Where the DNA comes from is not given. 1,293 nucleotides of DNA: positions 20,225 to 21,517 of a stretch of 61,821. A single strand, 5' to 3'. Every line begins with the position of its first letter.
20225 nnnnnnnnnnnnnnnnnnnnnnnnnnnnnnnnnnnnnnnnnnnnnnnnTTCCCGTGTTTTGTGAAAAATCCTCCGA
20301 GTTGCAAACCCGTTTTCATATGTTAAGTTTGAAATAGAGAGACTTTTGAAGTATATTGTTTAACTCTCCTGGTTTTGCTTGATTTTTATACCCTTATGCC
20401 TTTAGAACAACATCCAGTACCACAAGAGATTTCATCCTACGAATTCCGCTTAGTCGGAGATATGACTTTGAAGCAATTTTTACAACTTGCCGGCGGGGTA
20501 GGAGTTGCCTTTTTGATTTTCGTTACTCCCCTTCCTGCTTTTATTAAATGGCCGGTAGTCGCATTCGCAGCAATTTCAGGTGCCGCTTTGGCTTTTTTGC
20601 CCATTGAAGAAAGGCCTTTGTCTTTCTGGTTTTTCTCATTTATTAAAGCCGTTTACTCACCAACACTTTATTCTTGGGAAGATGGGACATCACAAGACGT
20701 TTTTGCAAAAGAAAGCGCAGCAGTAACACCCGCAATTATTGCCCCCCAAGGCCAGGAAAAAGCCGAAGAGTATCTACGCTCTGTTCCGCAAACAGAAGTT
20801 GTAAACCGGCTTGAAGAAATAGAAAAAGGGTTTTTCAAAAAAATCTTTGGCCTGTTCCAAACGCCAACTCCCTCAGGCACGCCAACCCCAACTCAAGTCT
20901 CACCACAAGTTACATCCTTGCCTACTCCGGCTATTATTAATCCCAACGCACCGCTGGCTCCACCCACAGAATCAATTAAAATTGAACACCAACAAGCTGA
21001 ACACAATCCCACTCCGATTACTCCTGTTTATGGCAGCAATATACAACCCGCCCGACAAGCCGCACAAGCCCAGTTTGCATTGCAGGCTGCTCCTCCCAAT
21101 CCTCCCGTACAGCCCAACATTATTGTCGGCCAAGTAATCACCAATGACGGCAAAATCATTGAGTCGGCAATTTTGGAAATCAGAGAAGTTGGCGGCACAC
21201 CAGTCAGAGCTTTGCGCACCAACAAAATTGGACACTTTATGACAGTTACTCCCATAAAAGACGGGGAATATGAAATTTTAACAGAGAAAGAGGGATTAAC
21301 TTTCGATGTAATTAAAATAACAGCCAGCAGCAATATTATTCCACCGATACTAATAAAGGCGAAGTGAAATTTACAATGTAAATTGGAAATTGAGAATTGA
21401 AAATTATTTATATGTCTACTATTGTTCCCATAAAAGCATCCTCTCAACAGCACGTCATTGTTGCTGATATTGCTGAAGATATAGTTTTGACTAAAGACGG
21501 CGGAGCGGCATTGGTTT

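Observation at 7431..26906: Chromosomal, relaxase-free conjugation-like T4SS abutting oriC on the lagging strand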

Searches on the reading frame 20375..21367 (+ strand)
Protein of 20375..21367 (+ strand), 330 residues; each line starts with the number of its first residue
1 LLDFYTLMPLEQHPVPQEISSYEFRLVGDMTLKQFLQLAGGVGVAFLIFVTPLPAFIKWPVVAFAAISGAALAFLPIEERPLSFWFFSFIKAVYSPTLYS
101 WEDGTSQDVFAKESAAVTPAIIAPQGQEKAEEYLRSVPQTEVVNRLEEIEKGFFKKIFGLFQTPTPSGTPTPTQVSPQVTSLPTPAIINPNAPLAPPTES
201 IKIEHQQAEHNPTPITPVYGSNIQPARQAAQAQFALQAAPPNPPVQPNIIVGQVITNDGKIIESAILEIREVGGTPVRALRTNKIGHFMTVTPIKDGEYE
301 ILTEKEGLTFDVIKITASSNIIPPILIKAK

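Call 5: search_protein_families(library=pfam, max_evalue=0.01, proteins=[window:20375-21367:+])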
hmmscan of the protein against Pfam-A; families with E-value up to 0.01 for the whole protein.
window:20375-21367:+ (330 aa): 1 family
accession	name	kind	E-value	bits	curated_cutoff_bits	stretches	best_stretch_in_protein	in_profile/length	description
PF12666.12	PrgI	-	5.4e-07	30.5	27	1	14-92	1-81/91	PrgI family protein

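Call 82: search_protein_families(library=ncbifam, max_evalue=0.01, proteins=[window:20375-21367:+])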
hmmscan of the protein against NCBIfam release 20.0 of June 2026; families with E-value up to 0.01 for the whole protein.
window:20375-21367:+ (330 aa): 0 families
